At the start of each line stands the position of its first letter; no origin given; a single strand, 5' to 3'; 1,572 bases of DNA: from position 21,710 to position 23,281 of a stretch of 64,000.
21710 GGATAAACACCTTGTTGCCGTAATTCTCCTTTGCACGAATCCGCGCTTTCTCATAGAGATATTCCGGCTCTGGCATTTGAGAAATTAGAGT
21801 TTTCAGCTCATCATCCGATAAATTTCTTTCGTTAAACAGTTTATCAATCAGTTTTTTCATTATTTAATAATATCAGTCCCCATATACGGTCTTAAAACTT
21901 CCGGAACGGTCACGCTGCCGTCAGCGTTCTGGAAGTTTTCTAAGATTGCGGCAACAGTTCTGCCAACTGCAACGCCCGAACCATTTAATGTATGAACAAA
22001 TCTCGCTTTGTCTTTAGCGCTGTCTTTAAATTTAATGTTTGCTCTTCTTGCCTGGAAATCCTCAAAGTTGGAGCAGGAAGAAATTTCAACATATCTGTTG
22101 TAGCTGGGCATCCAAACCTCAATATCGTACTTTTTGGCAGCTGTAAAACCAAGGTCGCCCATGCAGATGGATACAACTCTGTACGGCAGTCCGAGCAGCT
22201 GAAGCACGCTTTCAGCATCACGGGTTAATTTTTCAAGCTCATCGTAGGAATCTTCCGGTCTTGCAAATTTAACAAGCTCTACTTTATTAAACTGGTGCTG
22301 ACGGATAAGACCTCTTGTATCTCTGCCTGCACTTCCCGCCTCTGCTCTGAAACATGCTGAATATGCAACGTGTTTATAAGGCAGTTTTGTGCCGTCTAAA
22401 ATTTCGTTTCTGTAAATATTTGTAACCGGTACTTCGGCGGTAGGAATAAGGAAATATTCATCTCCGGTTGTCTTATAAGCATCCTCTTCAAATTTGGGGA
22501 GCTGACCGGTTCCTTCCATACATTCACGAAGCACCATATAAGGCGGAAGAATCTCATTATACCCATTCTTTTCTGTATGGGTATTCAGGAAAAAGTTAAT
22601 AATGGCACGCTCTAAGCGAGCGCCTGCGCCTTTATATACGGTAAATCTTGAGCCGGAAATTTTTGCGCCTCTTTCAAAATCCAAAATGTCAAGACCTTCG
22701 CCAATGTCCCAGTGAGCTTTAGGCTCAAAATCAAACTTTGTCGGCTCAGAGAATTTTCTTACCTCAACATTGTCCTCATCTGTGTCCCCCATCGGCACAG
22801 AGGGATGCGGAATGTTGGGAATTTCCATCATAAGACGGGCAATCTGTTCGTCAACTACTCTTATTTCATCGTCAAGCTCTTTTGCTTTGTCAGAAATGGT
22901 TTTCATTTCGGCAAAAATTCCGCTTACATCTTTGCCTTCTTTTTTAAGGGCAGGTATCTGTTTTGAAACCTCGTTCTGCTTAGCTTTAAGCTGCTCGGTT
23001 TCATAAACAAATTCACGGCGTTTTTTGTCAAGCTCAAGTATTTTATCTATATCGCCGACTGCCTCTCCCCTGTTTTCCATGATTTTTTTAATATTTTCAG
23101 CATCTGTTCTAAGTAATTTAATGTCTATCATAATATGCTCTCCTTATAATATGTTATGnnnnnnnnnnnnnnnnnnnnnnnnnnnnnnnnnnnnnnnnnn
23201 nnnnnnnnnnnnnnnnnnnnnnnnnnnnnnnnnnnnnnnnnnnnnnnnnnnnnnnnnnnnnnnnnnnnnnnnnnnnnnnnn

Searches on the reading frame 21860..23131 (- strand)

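Call 70: search_protein_families(library=pfam, proteins=[window:21860-23131:-], max_evalue=0.00001)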
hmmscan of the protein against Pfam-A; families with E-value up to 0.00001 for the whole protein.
window:21860-23131:- (423 aa): 2 families
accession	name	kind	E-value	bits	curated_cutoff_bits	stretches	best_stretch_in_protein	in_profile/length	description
PF00587.30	tRNA-synt_2b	-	2.2e-47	161.8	29.3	1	222-400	7-179/179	tRNA synthetase class II core domain (G, H, P, S and T)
PF02403.27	Seryl_tRNA_N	-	6.5e-31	107.2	28.2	1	1-108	1-108/108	Seryl-tRNA synthetase N-terminal domain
